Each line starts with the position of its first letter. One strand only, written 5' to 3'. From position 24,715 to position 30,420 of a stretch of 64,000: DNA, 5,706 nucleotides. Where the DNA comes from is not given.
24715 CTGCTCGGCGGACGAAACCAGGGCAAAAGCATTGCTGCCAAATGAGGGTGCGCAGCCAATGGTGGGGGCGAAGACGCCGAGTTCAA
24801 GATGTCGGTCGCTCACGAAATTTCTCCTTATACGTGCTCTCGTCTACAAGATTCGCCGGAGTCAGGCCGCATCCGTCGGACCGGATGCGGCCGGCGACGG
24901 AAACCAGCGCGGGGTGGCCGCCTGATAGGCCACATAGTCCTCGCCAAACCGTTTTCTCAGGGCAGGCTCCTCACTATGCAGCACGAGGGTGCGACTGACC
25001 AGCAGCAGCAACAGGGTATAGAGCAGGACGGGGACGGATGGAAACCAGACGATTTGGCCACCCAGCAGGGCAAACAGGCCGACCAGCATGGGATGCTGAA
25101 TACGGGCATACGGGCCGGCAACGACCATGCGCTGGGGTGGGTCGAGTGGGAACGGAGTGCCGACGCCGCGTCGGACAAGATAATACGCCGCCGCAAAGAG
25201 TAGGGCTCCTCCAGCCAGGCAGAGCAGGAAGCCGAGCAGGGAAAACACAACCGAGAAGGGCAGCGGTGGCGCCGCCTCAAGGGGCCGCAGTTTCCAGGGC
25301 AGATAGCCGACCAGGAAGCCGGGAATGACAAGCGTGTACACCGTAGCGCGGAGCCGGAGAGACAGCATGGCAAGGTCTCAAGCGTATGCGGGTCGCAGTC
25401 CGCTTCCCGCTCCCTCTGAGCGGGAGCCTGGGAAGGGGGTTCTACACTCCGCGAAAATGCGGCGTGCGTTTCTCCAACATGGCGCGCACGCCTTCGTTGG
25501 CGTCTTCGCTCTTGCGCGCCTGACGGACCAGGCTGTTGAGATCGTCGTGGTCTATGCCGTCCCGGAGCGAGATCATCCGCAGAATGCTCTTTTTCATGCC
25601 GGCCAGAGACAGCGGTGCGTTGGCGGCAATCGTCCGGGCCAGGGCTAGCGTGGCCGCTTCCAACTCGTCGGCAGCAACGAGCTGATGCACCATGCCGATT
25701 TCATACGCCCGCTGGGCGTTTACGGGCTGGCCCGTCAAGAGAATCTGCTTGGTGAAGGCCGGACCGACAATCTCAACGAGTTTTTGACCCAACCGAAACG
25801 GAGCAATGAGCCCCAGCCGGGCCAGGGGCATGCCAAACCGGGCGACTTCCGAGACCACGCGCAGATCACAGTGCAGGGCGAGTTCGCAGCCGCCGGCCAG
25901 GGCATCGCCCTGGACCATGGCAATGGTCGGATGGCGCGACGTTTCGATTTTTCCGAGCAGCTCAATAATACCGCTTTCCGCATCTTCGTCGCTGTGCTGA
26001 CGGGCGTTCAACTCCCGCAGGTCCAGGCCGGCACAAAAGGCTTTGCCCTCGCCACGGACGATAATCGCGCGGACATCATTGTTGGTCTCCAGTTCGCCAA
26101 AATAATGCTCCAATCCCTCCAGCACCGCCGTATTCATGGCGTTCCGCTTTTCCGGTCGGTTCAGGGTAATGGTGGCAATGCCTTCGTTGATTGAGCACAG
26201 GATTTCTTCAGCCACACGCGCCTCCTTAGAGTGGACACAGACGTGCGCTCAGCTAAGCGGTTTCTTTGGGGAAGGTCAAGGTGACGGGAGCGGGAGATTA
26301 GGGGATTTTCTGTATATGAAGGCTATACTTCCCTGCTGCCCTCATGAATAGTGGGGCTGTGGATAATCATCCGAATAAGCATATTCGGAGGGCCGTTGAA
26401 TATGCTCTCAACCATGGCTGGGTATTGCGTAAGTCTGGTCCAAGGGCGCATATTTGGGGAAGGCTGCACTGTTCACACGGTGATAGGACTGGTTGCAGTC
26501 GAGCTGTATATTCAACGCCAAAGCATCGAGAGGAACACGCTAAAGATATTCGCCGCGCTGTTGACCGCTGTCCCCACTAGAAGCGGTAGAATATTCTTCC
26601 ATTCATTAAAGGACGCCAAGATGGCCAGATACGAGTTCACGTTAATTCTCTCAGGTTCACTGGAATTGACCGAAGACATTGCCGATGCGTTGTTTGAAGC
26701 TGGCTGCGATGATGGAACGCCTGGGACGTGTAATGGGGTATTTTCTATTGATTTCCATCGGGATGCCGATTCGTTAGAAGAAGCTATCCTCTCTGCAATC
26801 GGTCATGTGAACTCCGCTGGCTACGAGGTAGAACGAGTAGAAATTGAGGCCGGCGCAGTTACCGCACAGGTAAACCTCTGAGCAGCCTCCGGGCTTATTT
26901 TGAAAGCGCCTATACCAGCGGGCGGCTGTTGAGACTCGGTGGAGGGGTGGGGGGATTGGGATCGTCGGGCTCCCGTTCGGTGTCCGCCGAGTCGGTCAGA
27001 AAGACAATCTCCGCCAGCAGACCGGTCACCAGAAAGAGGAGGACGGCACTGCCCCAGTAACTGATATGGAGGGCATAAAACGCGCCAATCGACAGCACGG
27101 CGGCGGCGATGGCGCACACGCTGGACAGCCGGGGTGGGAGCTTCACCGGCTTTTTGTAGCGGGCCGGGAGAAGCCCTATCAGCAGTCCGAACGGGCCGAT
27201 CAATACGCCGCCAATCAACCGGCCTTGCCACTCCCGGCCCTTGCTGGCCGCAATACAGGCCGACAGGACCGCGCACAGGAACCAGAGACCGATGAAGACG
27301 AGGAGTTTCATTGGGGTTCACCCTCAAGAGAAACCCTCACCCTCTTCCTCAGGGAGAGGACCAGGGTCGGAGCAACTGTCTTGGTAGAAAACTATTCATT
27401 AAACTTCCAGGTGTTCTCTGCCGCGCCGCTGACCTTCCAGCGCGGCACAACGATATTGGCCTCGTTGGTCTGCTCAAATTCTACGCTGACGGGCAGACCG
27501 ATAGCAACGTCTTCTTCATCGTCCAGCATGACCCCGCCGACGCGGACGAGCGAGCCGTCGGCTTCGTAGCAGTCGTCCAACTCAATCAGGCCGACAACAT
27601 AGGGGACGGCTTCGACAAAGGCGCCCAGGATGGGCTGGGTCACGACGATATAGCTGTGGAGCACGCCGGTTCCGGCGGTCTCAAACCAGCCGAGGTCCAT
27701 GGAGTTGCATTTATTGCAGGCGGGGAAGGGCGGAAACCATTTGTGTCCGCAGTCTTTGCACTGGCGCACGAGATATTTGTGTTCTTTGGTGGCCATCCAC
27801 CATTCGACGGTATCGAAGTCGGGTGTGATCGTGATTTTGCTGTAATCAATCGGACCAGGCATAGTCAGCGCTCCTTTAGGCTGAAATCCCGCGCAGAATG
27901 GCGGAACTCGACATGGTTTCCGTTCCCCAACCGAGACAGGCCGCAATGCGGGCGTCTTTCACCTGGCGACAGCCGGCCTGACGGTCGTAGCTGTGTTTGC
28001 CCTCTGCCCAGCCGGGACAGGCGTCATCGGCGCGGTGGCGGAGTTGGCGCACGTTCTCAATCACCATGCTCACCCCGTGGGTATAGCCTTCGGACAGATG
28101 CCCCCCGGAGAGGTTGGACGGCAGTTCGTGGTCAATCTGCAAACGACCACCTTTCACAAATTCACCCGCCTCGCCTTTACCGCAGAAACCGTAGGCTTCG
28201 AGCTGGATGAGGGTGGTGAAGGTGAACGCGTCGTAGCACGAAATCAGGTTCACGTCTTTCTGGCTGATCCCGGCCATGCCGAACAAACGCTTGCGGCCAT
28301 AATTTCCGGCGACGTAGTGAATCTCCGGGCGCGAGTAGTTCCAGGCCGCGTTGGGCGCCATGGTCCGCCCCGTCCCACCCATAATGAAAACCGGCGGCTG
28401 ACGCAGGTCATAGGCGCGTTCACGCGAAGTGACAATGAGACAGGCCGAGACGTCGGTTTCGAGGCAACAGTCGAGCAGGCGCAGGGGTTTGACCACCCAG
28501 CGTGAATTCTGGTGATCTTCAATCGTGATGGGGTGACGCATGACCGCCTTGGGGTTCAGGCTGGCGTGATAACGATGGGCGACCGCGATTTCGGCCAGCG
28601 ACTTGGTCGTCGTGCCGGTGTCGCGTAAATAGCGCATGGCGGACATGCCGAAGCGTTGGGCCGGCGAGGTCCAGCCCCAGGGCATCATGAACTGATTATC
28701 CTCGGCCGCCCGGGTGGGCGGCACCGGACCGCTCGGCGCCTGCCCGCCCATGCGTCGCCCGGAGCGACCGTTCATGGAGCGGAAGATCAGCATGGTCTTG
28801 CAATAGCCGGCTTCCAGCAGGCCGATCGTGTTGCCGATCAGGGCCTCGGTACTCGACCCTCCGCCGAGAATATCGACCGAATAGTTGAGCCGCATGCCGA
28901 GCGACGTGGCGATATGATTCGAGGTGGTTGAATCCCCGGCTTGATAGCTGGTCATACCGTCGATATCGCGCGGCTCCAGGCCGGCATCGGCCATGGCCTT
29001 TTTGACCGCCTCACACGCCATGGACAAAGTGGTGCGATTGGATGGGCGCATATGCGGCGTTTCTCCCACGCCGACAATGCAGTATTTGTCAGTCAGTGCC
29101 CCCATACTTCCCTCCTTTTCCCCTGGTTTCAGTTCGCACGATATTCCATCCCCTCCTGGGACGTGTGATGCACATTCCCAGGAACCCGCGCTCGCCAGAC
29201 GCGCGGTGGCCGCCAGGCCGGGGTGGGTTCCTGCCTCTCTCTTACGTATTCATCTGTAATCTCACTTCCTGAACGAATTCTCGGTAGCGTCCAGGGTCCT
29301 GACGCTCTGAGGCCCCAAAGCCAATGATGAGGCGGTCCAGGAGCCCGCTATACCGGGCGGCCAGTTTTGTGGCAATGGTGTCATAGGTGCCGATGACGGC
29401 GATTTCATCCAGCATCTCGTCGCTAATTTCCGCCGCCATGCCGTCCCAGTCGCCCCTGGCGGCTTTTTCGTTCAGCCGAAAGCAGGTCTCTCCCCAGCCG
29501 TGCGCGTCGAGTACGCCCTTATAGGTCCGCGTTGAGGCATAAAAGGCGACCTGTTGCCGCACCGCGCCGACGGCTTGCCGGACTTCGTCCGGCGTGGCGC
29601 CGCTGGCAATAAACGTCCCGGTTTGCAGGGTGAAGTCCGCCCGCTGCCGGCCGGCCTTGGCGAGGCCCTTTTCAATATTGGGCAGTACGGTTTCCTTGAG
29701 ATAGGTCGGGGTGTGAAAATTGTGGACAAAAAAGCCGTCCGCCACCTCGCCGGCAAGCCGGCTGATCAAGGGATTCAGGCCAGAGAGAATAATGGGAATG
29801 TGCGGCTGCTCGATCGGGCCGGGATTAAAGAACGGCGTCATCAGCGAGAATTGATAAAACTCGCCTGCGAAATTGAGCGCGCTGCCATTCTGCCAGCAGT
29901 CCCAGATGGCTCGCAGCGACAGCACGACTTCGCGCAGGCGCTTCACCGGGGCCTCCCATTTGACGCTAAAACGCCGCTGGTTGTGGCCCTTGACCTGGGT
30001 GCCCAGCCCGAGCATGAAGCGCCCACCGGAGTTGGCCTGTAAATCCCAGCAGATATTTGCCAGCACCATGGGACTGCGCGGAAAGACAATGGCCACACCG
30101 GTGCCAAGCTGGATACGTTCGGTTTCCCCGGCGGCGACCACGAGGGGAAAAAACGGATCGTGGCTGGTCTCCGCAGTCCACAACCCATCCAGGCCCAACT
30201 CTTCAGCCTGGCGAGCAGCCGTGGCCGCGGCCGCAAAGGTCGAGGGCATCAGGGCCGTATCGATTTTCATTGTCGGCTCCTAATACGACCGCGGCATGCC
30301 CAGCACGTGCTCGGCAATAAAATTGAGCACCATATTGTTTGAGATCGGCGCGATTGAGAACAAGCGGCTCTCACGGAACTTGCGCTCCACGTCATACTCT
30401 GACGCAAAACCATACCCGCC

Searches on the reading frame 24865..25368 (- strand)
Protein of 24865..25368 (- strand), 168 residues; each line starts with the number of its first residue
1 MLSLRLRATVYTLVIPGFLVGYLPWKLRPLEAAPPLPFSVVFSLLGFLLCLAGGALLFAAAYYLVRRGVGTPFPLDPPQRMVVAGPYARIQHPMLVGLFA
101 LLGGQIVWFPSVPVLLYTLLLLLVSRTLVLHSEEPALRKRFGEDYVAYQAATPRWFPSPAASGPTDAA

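Call 69: search_protein_families(library=pfam, proteins=[window:24865-25368:-], max_evalue=0.0001)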
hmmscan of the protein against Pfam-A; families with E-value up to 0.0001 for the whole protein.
window:24865-25368:- (168 aa): 1 family
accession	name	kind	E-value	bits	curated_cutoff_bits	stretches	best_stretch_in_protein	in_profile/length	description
PF04191.18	PEMT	-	2.6e-09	37.9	25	1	44-143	4-104/105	Phospholipid methyltransferase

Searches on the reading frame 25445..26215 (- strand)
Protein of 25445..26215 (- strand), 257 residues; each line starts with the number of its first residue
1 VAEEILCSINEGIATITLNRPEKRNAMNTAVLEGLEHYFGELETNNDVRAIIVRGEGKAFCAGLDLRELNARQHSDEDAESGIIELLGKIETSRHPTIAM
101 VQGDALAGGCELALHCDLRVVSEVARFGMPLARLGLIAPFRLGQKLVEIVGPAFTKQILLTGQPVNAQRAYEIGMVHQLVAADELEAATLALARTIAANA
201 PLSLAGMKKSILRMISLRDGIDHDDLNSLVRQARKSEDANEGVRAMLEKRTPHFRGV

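Call 69: search_protein_families(library=pfam, proteins=[window:25445-26215:-], max_evalue=0.0001)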
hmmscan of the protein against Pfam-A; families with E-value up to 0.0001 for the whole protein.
window:25445-26215:- (257 aa): 2 families
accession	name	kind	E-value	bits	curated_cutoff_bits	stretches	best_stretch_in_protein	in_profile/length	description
PF00378.25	ECH_1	-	6.8e-58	196.4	27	1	9-255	2-249/251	Enoyl-CoA hydratase/isomerase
PF16113.10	ECH_2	-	7.4e-31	108.3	27.2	1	14-195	2-187/335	Enoyl-CoA hydratase/isomerase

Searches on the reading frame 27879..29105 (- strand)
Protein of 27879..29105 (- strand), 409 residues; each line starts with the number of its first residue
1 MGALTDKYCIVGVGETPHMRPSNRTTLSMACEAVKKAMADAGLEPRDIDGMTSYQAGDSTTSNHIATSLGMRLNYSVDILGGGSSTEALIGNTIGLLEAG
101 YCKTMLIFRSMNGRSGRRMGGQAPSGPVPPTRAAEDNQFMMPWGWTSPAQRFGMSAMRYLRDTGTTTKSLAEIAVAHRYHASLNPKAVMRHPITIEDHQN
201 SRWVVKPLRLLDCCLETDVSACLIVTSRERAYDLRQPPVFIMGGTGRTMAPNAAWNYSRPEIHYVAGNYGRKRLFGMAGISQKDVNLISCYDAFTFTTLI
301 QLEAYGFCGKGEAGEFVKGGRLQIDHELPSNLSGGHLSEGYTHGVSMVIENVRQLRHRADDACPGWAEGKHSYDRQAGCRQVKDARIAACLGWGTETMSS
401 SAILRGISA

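Call 69: search_protein_families(library=pfam, proteins=[window:27879-29105:-], max_evalue=0.0001)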
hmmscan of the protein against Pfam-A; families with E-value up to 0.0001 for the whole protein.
window:27879-29105:- (409 aa): 1 family
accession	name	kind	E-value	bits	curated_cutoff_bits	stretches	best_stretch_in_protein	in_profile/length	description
PF22691.2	Thiolase_C_1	-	1.1e-35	122.9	28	1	272-361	25-116/144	Thiolase C-terminal domain-like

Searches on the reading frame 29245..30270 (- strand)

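Call 69: search_protein_families(library=pfam, proteins=[window:29245-30270:-], max_evalue=0.0001)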
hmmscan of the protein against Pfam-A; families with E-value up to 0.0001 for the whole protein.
window:29245-30270:- (342 aa): 1 family
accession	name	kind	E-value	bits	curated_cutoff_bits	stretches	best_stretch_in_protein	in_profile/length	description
PF00296.26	Bac_luciferase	-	8.3e-71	239.3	27.9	1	11-310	21-311/314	Luciferase-like monooxygenase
